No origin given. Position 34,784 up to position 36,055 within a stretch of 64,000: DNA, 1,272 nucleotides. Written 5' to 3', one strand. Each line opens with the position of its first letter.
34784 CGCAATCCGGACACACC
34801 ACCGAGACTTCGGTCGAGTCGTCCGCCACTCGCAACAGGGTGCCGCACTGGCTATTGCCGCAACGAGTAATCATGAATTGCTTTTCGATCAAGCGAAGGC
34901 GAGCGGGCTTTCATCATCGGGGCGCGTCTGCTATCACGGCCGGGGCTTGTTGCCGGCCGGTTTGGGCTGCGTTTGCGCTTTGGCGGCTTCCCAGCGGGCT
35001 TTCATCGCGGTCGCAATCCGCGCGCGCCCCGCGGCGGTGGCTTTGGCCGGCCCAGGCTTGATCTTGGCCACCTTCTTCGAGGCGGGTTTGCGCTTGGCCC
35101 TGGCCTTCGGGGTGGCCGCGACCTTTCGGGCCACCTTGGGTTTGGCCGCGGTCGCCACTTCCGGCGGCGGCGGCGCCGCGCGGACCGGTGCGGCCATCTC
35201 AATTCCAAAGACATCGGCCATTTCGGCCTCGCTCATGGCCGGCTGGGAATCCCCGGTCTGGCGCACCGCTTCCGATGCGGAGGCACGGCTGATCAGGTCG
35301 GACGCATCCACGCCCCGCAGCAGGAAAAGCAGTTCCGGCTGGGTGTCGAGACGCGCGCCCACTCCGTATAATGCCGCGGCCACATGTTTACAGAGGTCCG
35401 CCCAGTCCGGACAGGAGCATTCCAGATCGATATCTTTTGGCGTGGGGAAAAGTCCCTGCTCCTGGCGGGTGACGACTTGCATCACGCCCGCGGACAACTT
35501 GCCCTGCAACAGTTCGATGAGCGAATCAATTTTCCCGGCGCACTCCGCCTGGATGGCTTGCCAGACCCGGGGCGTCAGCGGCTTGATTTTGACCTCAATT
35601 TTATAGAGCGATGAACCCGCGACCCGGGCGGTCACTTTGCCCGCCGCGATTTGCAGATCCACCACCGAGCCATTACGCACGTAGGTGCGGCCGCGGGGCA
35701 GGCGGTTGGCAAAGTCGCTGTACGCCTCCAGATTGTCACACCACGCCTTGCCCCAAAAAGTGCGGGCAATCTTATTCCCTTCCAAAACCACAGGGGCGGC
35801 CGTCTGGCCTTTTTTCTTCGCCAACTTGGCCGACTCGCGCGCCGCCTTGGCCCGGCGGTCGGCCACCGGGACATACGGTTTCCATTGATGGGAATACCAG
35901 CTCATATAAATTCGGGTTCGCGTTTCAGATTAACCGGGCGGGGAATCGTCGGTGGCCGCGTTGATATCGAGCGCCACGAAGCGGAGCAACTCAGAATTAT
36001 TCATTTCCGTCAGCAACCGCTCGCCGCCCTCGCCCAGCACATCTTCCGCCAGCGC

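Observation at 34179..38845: SNF2 helicase - SWIM zinc finger (with H1-like tail) - DnaQ exonuclease cassette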

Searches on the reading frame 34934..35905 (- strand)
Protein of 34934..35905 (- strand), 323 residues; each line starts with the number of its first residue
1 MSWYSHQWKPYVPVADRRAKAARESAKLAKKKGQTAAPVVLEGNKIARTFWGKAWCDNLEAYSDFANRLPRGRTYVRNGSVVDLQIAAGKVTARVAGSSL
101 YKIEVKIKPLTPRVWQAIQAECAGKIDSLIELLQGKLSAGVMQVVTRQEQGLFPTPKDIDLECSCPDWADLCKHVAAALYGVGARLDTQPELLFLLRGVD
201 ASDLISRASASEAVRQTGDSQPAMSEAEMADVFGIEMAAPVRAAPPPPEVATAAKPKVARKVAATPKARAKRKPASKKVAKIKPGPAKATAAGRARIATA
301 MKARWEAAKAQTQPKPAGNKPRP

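Call 3: search_protein_families(library=pfam, proteins=[window:34934-35905:-], max_evalue=0.01)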
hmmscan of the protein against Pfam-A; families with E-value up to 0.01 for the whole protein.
window:34934-35905:- (323 aa): 1 family
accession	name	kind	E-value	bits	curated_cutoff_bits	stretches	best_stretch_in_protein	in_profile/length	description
PF04434.22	SWIM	-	6.7e-05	22.8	19.6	1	160-180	12-35/38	SWIM zinc finger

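Call 4: search_protein_families(library=padloc, proteins=[window:34934-35905:-], max_evalue=0.01)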
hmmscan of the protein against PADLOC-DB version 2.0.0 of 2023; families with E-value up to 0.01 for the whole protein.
window:34934-35905:- (323 aa): 1 family
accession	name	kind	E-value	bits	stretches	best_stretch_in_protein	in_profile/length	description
PDLC05053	PDC-S62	-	3.6e-06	23.8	1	67-122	21-69/566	-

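Call 5: search_protein_families(library=ncbifam, proteins=[window:34934-35905:-], max_evalue=0.01)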
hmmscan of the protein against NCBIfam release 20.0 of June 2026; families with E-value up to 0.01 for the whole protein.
window:34934-35905:- (323 aa): 0 families

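Call 14: find_homologous_proteins(query=window:34934-35905:-, max_evalue=0.00001)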
Query window:34934-35905:- (323 aa): 8000 proteins with E <= 0.00001 among 8000 candidates; the best 120 are listed.
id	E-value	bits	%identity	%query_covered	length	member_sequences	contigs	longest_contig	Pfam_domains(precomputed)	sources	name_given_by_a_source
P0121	5.8e-206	701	100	100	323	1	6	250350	-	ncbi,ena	-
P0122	3.8e-171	587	86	96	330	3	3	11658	-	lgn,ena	-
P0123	2.2e-152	525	82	95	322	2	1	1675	-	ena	-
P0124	4.7e-131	455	66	99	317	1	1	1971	-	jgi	jgi:uncharacterized Zn finger protein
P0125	1.7e-130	453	74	84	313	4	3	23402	-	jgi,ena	-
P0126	1.3e-129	450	78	77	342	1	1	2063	-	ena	-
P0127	3.5e-129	449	68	96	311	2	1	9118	-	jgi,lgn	-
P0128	1.9e-128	446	70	87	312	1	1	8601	-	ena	-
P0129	2.6e-127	443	68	98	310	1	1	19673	PF04434.23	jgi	jgi:uncharacterized Zn finger protein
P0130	4.9e-127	442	77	75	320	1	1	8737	-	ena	-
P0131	6.3e-127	441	71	84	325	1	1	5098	-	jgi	jgi:uncharacterized Zn finger protein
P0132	7.0e-127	441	77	73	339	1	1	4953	-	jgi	jgi:uncharacterized Zn finger protein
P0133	7.7e-127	441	75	77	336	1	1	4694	-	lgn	-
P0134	9.4e-127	441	65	100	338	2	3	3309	-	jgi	jgi:uncharacterized Zn finger protein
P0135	1.8e-126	440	75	79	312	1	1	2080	-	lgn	-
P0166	4.0e-124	432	63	94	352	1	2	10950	-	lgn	-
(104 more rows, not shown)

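Call 16: find_related_loci(query=A1, collection=genome_contigs, flank=10000)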
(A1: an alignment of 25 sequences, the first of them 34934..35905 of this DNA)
Query A1 (323 aa) in genome_contigs; peptide patterns used: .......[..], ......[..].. (x = any residue, [..] = any of these).
600 stretches matched a pattern (row limit reached: there are more); 587 encode a relative of the query (tblastn E <= 1e-3); the best 80 are kept; 80 distinct loci.
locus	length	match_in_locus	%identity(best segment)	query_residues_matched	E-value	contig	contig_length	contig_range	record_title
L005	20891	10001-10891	66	1-305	1e-127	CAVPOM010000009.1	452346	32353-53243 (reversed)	MAG: uncultured Verrucomicrobiae bacterium isolate MFD00008.bin.2.151 genome assembly, contig: contig_56465, whole genom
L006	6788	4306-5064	74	1-250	1e-125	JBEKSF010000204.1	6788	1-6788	MAG: Verrucomicrobiota bacterium isolate SPRUCE 528 SPRUCE_528_204, whole genome shotgun sequence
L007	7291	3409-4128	78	1-237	1e-125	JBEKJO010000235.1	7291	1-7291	MAG: Verrucomicrobiota bacterium isolate SPRUCE 325 SPRUCE_325_235, whole genome shotgun sequence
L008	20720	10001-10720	76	1-238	6e-123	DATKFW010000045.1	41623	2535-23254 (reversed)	MAG TPA_asm: Candidatus Baltobacteraceae bacterium isolate SMAG_U14535 k141_759162, whole genome shotgun sequence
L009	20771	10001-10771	71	1-256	2e-122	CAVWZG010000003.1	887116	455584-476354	MAG: uncultured Verrucomicrobiae bacterium isolate MFD09286.bin.1.251 genome assembly, contig: contig_56062, whole genom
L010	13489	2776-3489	75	1-238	3e-122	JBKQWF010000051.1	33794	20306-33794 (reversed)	MAG: Limisphaerales bacterium isolate SEr3G3H3I__bin_261 SEr3G3H3I_000000088172, whole genome shotgun sequence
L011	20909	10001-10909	65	1-309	2e-120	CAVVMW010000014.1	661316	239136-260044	MAG: uncultured bacterium isolate MFD03726.bin.2.170 genome assembly, contig: contig_3, whole genome shotgun sequence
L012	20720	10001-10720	75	1-238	2e-116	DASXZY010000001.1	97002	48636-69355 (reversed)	MAG TPA_asm: Verrucomicrobiia bacterium isolate SMAG_U4865 k141_264311, whole genome shotgun sequence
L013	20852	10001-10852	65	1-286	2e-115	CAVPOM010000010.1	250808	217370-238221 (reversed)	MAG: uncultured Verrucomicrobiae bacterium isolate MFD00008.bin.2.151 genome assembly, contig: contig_56466, whole genom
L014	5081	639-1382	72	1-247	3e-115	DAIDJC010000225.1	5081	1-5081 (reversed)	MAG TPA_asm: Limisphaerales bacterium isolate clean1975 NODE_225_length_5081_cov_3.411871, whole genome shotgun sequence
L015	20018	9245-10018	64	1-256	1e-110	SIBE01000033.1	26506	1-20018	MAG: Pedosphaera sp. isolate Baikal-deep-G225 BACOMB-C8436, whole genome shotgun sequence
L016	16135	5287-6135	60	1-280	3e-109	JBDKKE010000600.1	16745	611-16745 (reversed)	MAG: Verrucomicrobiota bacterium isolate gunnisonriver_2019_sw_WHONDRS-S19S_0062_B_bin.27 scaffold_1169057, whole genome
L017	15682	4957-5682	66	1-244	2e-108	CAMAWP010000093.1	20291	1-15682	MAG: Akkermansia muciniphila isolate MaH-09apr19-44 genome assembly, contig: MaH-09apr19-C6339, whole genome shotgun seq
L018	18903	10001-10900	57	1-315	3e-106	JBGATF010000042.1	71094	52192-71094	MAG: Limisphaerales bacterium isolate MAG_AAO_H10.62 AAOH10-62_opera_contig_1748, whole genome shotgun sequence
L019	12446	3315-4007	68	5-237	9e-105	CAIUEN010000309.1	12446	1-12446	MAG: uncultured Verrucomicrobiales bacterium isolate Ki1-2-7m_bin-060 genome assembly, contig: bin-060:309/535, whole ge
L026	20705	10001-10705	64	1-237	2e-97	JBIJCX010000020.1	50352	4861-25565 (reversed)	MAG: Opitutaceae bacterium isolate ME2006-08-22D15_3300044611_group2_bin127 Rohwer_bin2637_scaffold_349_c1, whole genome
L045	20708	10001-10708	57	1-237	5e-94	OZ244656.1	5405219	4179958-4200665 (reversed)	MAG: Vicinamibacterales bacterium isolate f390f8dd-e92b-4ea0-b198-bad1eda30bba genome assembly, chromosome: 1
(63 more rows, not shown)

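Call 28: search_solved_structures(query=A1, max_evalue=1, show_alignments=2)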
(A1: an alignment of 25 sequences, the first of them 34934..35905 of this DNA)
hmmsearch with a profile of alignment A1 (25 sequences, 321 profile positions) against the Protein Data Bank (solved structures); distinct sequences matched with E-value up to 1: 0.

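Call 41: search_protein_families(library=pfam, alignment_id=A4, max_evalue=0.00001)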
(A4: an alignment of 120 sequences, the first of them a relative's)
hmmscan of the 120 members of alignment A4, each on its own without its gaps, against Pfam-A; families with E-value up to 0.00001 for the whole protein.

A. member 1, L005:6313-6972:- (220 aa): 1 family
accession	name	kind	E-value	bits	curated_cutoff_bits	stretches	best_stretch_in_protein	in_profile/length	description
PF01930.23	Cas_Cas4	-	1.8e-06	28.5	22.7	0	117-202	74-158/160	Domain of unknown function DUF83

B. families by the number of members that match (of 120 scanned): 100 families (the first 25 are shown)
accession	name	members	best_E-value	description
PF21348.3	RGL11_C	2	6.7e-212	Rhamnogalacturonan lyase family 11, C-terminal domain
PF13245.12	AAA_19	2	6e-46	AAA domain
PF10056.14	DUF2293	2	6.4e-26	Uncharacterized conserved protein (DUF2293)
PF18370.7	RGI_lyase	2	1.2e-21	Rhamnogalacturonan I lyases beta-sheet domain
PF02661.23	Fic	2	4.5e-21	Fic/DOC family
PF13538.12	UvrD_C_2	2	2.2e-20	UvrD-like helicase C-terminal domain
PF07883.17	Cupin_2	2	1.1e-13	Cupin domain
PF13517.12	FG-GAP_3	2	1.8e-11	FG-GAP-like repeat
PF07728.20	AAA_5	2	1.4e-10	AAA domain (dynein-related subfamily)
PF01839.29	FG-GAP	2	9.6e-08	FG-GAP repeat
PF06050.19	HGD-D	1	1.2e-104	2-hydroxyglutaryl-CoA dehydratase, D-component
PF03747.19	ADP_ribosyl_GH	1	4.3e-75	ADP-ribosylglycohydrolase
PF03401.19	TctC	1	2.4e-73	Tripartite tricarboxylate transporter family receptor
PF00158.32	Sigma54_activat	1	9.6e-66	Sigma-54 interaction domain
PF13267.11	DUF4058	1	4.3e-64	Protein of unknown function (DUF4058)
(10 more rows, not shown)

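Call 42: search_protein_families(library=padloc, alignment_id=A4, max_evalue=1e-10)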
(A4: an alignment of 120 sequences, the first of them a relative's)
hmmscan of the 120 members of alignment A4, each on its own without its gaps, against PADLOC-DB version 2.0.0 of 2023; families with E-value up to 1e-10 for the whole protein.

A. member 1, L005:6313-6972:- (220 aa): 0 families

B. families by the number of members that match (of 120 scanned): 107 families (the first 25 are shown)
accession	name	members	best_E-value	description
PDLC03963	SoFic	2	4.2e-115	-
PDLC02957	RT-DUF3800_VII-A1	2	2.3e-52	single gene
PDLC02958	RT-DUF3800_VII-A1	2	1.4e-50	single gene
PDLC04966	PDC-S24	2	1.3e-20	-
PDLC02960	RT-Protease_XI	2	2.2e-15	single gene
PDLC02959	RT-Protease_XI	2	5.3e-15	single gene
PDLC01087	C3a187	1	1.3e-139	NERD+UvrD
PDLC02312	AbiEii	1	1.5e-111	AbiEii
PDLC01995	RtcR_PspF2--CARF_AAA_HTH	1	7.6e-102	-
PDLC02288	AbiEii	1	3.3e-93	AbiEii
PDLC01136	RT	1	1.1e-80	RT (reverse transcriptase)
PDLC01734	typeIV_RecD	1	8.3e-66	RecD_0_IVD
PDLC02063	Cas1_IIIb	1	1.8e-55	-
PDLC01994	RtcR_PspF1--CARF_AAA_HTH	1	1e-53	-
PDLC01993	RtcR--CARF_AAA_HTH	1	7.4e-52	-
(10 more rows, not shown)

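Call 44: predict_structure(alignment_id=A1)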
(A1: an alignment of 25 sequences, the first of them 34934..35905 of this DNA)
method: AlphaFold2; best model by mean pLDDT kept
length: 323 residues; sequences in the alignment: 25
mean_pLDDT: 45.5   pTM: 0.25
mean pLDDT of the five models: 45.5, 45.0, 44.7, 44.1, 42.6
residues with pLDDT >= 90: 13; 70-90: 15; 50-70: 61; < 50: 234
segments of 3 or more residues with pLDDT < 50: 1-14, 35-84, 94-101, 103-108, 135-222, 224-279
pLDDT, mean of each block of 10 residues (from residue 1): 29 51 61 45 33 36 29 31 47 45 48 65 59 49 46 37 33 39 31 29 30 30 44 33 40 39 41 44 60 90 90 71 60
secondary structure, 60 per line:
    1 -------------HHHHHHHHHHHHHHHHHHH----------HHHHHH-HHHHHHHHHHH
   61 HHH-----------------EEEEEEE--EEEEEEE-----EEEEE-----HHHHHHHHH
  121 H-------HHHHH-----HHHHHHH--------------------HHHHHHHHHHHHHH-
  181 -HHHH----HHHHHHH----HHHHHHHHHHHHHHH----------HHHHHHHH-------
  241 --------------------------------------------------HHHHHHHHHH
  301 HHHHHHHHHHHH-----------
elements in order: H14-32 H43-48 H50-63 E81-87 E90-96 E102-106 H112-121 H129-133 H139-145 H166-179 H182-185 H190-196 H201-215 H226-233 H291-312

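Call 61: find_encoding_contigs(protein=P0121, flank=7000, max_places=6)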
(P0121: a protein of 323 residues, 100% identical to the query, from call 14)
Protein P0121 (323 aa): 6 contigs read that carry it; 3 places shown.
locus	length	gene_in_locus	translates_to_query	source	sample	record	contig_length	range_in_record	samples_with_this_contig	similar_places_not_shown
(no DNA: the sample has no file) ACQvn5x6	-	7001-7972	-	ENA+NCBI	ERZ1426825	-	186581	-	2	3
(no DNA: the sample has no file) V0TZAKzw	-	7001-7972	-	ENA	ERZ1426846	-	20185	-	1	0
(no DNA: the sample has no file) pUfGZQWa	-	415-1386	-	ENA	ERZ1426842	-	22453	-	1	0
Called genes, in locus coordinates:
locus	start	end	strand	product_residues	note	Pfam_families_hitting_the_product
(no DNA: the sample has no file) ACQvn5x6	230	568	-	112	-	PF00543:P-II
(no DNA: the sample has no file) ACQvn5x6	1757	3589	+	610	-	PF01145:Band_7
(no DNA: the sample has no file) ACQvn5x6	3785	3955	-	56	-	-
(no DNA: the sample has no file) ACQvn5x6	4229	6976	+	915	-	PF12419:DUF3670, PF00176:SNF2-rel_dom, PF00271:Helicase_C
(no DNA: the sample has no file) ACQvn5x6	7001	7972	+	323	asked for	-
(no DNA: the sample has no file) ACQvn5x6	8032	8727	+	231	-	PF00929:RNase_T, PF13482:RNase_H_2 (faint)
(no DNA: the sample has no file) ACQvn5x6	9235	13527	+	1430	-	-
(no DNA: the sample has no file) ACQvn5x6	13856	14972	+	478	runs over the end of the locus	-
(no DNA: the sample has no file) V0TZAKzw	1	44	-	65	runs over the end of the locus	-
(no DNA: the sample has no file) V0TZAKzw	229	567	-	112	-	PF00543:P-II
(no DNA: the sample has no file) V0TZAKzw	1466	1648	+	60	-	-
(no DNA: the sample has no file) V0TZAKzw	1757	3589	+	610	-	PF01145:Band_7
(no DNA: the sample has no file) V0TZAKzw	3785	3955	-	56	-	-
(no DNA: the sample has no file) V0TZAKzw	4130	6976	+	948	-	PF12419:DUF3670, PF00176:SNF2-rel_dom, PF00271:Helicase_C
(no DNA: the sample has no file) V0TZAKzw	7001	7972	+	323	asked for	-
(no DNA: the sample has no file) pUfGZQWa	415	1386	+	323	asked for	-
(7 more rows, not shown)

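Call 62: find_encoding_contigs(protein=P0125, flank=7000, max_places=3)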
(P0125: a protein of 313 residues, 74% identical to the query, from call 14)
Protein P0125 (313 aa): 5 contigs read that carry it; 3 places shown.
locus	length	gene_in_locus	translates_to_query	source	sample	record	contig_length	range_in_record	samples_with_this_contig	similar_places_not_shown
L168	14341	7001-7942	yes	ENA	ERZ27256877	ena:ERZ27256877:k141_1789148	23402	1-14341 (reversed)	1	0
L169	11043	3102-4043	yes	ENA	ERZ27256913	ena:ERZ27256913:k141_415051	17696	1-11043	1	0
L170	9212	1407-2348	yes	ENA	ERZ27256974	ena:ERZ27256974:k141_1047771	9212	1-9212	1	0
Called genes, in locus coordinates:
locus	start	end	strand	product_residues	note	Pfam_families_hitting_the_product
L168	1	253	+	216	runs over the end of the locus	PF04542:Sigma70_r2, PF04545:Sigma70_r4, PF08281:Sigma70_r4_2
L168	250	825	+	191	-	PF13490:zf-HC2 (weak)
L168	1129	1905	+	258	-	-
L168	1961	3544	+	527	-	PF10092:DUF2330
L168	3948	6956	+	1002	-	PF12419:DUF3670, PF00176:SNF2-rel_dom, PF00271:Helicase_C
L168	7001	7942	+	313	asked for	-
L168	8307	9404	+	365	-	PF01408:GFO_IDH_MocA, PF02894:GFO_IDH_MocA_C, PF22725:GFO_IDH_MocA_C3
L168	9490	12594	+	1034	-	PF01074:Glyco_hydro_38N, PF00754:F5_F8_type_C, PF22633:F5_F8_type_C_2, PF17677:Glyco_hydro38C2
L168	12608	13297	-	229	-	PF12779:WXXGXW (faint)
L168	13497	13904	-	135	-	PF10825:DUF2752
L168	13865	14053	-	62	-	PF10601:zf-LITAF-like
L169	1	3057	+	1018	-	?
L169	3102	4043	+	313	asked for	-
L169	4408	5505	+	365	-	PF01408:GFO_IDH_MocA, PF02894:GFO_IDH_MocA_C, PF22725:GFO_IDH_MocA_C3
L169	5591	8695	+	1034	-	PF01074:Glyco_hydro_38N, PF00754:F5_F8_type_C, PF22633:F5_F8_type_C_2, PF17677:Glyco_hydro38C2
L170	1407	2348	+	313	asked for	-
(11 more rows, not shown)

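Call 72: search_protein_families(library=phrogs, proteins=[window:34934-35905:-], max_evalue=0.001)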
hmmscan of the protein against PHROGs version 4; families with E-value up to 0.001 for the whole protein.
window:34934-35905:- (323 aa): 1 family
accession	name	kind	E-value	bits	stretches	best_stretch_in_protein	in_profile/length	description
phrog_29996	-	unknown function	2.9e-21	76.2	1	47-206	5-174/1189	-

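Call 78: search_protein_families(library=pfam, proteins=[L009:8289-9497:+, L009:9497-9967:+, L012:5564-9955:+, L045:5534-6631:-, L045:7016-8272:+, L026:7892-9928:+, L026:6481-7617:+], max_evalue=0.0001)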
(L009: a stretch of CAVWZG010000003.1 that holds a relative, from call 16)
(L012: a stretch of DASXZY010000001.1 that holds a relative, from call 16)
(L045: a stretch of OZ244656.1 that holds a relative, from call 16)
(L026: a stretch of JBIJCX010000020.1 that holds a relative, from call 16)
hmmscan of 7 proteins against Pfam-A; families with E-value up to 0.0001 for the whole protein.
L009:8289-9497:+ (403 aa): 2 families
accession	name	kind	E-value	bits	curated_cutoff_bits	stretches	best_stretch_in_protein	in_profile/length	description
PF13304.12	AAA_21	-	2.3e-15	57.9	27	1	202-304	220-304/304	AAA domain, putative AbiEii toxin, Type IV TA system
PF13175.12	AAA_15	-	1e-10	42.3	32.1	0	260-302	330-373/374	AAA ATPase domain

L009:9497-9967:+ (157 aa): 0 families

L012:5564-9955:+ (1464 aa): 3 families
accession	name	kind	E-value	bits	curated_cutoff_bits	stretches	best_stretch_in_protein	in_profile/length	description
PF00176.29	SNF2-rel_dom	-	3.4e-63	213.9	24.9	1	984-1271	1-289/290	SNF2-related domain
PF12419.13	DUF3670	-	5.7e-29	101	27.6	1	794-925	3-134/136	SNF2 Helicase protein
PF00271.37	Helicase_C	-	3.6e-20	72.7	23.5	1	1290-1399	3-110/110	Helicase conserved C-terminal domain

L045:5534-6631:- (366 aa): 5 families
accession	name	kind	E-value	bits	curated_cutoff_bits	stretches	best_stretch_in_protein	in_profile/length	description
PF13358.12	DDE_3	-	1.3e-24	87.2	28.6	1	190-320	15-145/146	DDE superfamily endonuclease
PF13565.12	HTH_32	-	6.8e-16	59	33.7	1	63-134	1-73/73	Homeodomain-like domain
PF13551.12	HTH_29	-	9.3e-12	45.3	28.1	1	37-95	1-62/64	Winged helix-turn helix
PF13518.12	HTH_28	-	2.9e-11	43.7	25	1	37-88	2-51/52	Helix-turn-helix domain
PF13384.12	HTH_23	-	1.3e-08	34.8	24.6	1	35-79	5-49/50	Homeodomain-like domain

L045:7016-8272:+ (419 aa): 0 families

L026:7892-9928:+ (679 aa): 1 family
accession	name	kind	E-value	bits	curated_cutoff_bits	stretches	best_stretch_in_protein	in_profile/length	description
PF07929.16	PRiA4_ORF3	-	8.3e-12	45.6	26.6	1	559-669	15-125/173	Plasmid pRiA4b ORF-3-like protein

L026:6481-7617:+ (379 aa): 0 families

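Call 88: find_encoding_contigs(protein=P0123, flank=3000, max_places=3)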
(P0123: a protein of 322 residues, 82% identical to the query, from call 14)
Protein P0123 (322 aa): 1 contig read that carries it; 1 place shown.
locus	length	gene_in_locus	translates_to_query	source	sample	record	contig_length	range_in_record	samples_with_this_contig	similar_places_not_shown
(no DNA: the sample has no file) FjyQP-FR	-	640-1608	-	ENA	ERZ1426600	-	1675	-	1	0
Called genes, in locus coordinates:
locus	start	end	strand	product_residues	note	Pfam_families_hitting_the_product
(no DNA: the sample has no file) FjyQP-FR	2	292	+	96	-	?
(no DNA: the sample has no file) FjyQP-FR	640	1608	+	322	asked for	-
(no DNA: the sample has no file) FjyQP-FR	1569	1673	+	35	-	?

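Call 89: find_encoding_contigs(protein=P0166, flank=6000, max_places=3)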
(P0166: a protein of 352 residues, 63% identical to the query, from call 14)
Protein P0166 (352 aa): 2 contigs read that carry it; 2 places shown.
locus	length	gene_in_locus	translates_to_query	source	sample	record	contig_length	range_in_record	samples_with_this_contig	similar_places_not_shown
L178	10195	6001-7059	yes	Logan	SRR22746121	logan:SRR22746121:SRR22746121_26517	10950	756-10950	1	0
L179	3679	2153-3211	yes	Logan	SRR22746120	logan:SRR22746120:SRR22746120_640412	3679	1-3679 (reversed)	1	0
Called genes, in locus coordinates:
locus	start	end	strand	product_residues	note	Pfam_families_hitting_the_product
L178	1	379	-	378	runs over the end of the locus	?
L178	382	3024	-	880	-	PF00343:Phosphorylase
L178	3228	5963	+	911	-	PF12419:DUF3670, PF00176:SNF2-rel_dom, PF00271:Helicase_C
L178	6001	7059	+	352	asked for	-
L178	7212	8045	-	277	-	-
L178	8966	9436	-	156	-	-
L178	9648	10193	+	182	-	?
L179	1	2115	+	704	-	?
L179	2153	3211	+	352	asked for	-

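Call 106: find_related_loci(query=A1, collection=viral_contigs, flank=8000)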
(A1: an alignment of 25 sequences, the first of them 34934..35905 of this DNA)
Query A1 (323 aa) in viral_contigs; peptide patterns used: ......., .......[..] (x = any residue, [..] = any of these).
18 stretches matched a pattern; 5 encode a relative of the query (tblastn E <= 1e-3); 5 distinct loci.
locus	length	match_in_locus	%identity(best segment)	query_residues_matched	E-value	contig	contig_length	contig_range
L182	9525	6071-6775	59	1-237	1e-93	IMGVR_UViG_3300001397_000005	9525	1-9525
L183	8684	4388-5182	54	4-274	7e-93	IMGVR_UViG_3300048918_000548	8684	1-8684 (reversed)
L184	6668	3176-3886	58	1-238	6e-91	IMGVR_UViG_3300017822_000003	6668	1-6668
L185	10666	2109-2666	36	49-231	2e-29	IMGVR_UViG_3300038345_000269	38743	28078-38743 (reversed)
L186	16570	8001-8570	30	47-233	6e-24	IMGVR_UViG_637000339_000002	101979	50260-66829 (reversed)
